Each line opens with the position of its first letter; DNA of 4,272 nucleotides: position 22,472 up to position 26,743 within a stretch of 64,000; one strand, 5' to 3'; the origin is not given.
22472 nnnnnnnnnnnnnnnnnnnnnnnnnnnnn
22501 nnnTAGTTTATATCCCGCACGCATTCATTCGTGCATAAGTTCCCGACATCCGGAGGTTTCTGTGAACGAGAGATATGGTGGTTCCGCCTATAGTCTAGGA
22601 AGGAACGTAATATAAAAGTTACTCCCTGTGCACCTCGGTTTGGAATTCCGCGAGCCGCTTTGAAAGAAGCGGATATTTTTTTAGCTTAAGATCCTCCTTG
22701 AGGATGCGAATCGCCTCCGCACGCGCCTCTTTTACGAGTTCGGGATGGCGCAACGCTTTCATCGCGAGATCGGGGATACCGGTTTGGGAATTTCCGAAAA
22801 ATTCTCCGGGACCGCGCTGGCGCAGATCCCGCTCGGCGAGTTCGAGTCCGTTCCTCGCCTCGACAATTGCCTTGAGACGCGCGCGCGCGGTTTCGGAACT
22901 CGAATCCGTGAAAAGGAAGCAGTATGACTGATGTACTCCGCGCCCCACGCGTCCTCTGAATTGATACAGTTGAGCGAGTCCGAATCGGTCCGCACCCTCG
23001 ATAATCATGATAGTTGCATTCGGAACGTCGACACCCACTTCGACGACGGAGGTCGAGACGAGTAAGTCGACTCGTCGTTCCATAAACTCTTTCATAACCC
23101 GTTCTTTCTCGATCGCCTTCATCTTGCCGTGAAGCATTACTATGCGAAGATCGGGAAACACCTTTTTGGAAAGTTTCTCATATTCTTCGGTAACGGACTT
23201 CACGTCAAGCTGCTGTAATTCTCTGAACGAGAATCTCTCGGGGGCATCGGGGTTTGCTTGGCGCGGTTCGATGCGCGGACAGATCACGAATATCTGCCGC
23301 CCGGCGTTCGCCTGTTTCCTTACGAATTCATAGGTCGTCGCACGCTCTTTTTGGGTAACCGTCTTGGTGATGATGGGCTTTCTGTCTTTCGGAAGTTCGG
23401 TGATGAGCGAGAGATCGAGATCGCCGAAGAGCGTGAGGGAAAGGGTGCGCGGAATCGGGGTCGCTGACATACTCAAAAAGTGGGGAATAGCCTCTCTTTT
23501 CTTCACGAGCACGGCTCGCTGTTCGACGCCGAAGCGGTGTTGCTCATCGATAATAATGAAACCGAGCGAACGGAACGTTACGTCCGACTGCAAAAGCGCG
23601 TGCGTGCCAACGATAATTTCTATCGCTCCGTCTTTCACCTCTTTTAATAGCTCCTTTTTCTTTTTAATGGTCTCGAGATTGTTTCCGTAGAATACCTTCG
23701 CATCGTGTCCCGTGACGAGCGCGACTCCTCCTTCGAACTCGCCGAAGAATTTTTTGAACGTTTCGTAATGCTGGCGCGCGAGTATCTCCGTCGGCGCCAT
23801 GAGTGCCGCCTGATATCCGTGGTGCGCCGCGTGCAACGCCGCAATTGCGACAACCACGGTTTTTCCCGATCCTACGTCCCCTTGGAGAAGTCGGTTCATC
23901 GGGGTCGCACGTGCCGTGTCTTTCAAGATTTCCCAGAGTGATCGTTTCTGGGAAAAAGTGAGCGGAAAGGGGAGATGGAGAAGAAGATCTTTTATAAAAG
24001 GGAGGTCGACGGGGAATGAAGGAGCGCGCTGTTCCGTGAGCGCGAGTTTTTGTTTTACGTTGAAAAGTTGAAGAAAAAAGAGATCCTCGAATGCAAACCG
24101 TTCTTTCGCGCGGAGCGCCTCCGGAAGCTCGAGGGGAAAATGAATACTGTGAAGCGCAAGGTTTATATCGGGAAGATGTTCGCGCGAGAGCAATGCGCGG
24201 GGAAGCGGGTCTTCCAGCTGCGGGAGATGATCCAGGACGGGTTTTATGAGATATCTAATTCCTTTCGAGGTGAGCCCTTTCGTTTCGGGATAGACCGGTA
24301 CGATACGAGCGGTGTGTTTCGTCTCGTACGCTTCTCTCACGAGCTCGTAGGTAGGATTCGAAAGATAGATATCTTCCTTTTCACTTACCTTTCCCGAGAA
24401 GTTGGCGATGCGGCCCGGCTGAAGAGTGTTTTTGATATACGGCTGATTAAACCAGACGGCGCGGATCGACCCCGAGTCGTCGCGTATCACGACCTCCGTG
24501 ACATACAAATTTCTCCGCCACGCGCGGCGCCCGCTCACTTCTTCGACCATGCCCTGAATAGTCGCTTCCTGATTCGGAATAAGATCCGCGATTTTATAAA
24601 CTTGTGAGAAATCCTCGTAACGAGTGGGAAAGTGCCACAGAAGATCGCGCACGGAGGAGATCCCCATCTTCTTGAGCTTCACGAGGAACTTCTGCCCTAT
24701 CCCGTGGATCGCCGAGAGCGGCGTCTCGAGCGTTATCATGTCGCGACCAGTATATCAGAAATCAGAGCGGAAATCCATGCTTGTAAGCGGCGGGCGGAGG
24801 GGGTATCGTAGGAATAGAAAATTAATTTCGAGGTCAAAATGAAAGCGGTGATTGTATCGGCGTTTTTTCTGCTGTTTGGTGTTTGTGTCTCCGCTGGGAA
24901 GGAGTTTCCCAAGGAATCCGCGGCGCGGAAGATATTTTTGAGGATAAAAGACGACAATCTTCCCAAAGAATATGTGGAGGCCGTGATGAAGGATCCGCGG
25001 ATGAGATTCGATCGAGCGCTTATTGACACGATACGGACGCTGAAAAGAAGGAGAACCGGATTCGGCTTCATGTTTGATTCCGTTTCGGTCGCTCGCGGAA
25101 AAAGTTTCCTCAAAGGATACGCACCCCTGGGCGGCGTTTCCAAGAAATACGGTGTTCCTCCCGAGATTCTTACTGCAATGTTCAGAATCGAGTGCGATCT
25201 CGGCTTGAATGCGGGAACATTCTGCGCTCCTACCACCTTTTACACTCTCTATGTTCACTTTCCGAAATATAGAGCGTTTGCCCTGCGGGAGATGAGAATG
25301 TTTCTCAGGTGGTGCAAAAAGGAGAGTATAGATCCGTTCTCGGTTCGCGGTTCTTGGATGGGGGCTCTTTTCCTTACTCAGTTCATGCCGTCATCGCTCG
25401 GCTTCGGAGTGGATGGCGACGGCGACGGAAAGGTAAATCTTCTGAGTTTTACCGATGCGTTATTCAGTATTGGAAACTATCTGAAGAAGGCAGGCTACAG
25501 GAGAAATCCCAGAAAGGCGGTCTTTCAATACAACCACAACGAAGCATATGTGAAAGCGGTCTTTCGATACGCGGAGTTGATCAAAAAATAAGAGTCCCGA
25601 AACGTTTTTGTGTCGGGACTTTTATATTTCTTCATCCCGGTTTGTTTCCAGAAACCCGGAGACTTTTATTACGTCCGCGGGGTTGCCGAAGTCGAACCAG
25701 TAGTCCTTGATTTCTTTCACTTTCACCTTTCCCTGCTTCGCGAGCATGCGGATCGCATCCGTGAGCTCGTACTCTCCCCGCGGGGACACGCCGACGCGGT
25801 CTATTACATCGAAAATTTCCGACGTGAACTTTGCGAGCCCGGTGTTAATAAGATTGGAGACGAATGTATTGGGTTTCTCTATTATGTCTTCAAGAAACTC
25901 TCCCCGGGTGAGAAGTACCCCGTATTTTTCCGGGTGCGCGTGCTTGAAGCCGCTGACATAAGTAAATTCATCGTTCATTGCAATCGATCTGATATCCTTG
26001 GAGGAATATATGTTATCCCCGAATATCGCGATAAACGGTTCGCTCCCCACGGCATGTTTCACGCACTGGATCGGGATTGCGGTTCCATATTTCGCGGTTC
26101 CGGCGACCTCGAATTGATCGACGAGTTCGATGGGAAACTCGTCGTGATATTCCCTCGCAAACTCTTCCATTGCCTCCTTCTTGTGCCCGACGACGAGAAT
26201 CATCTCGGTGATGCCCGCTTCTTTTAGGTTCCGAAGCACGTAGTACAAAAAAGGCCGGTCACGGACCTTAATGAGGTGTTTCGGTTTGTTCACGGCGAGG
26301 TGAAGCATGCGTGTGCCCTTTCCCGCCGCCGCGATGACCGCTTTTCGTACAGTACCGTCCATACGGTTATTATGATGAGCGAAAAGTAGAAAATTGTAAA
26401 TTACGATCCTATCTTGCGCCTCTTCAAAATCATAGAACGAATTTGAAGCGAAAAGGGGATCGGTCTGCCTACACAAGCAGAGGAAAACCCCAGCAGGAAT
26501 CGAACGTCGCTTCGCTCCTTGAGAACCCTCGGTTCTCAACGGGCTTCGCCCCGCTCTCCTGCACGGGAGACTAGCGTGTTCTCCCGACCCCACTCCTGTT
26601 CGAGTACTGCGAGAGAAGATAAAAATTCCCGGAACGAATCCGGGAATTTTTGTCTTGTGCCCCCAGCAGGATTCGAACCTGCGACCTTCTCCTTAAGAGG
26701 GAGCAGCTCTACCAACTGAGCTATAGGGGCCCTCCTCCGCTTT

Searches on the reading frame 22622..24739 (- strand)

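Call 77: search_protein_families(library=pfam, proteins=[window:22622-24739:-], max_evalue=0.00001)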
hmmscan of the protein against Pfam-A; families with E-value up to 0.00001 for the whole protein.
window:22622-24739:- (706 aa): 6 families
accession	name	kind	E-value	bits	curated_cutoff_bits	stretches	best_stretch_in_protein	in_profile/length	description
PF00270.35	DEAD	-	4.9e-24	85.4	26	1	281-432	15-163/167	DEAD/DEAH box helicase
PF17191.10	RecG_wedge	-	8.7e-24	84.4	23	1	11-167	5-157/162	RecG wedge domain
PF00271.37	Helicase_C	-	7.9e-18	65.2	23.5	1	520-600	31-108/110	Helicase conserved C-terminal domain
PF04851.21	ResIII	-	7.1e-12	46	22.5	1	278-428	21-162/164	Type III restriction enzyme, res subunit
PF01336.31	tRNA_anti-codon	-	1.2e-07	32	27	1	60-122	2-61/75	OB-fold nucleic acid binding domain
PF19833.4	RecG_dom3_C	-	9.7e-07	29.2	26.8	1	630-700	3-77/87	ATP-dependent DNA helicase RecG, domain 3, C-terminal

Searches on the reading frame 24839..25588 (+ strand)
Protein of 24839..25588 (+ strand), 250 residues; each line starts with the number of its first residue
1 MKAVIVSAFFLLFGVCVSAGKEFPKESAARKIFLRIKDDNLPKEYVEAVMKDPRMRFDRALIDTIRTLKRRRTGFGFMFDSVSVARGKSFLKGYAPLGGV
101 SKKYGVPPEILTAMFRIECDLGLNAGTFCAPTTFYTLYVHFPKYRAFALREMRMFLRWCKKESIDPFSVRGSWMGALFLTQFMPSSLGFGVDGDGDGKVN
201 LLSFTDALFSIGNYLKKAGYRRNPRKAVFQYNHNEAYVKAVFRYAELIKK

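Call 78: search_protein_families(library=pfam, proteins=[window:24839-25588:+], max_evalue=0.00001)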
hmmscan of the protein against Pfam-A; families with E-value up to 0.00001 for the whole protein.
window:24839-25588:+ (250 aa): 1 family
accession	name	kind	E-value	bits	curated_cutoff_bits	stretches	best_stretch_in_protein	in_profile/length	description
PF13406.11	SLT_2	-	3.8e-36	125.2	24.3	1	37-223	14-204/292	Transglycosylase SLT domain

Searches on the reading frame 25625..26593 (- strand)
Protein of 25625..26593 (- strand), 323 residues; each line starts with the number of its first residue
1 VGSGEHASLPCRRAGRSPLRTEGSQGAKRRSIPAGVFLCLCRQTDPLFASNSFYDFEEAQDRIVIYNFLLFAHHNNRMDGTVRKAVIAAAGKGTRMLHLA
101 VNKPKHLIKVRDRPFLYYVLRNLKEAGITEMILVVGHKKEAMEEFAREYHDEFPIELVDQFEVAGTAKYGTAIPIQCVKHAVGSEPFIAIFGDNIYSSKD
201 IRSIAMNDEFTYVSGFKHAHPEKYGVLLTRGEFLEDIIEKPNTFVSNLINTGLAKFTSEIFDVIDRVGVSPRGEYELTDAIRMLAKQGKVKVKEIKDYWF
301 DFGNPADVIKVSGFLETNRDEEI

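Call 78: search_protein_families(library=pfam, proteins=[window:25625-26593:-], max_evalue=0.00001)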
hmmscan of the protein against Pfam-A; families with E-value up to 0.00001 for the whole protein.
window:25625-26593:- (323 aa): 2 families
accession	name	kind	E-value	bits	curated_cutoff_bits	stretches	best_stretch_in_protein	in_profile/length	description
PF00483.29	NTP_transferase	-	2.1e-28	100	21.2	1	84-316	1-243/245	Nucleotidyl transferase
PF12804.13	NTP_transf_3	-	1.3e-08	35.6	27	1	85-145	1-55/160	MobA-like NTP transferase domain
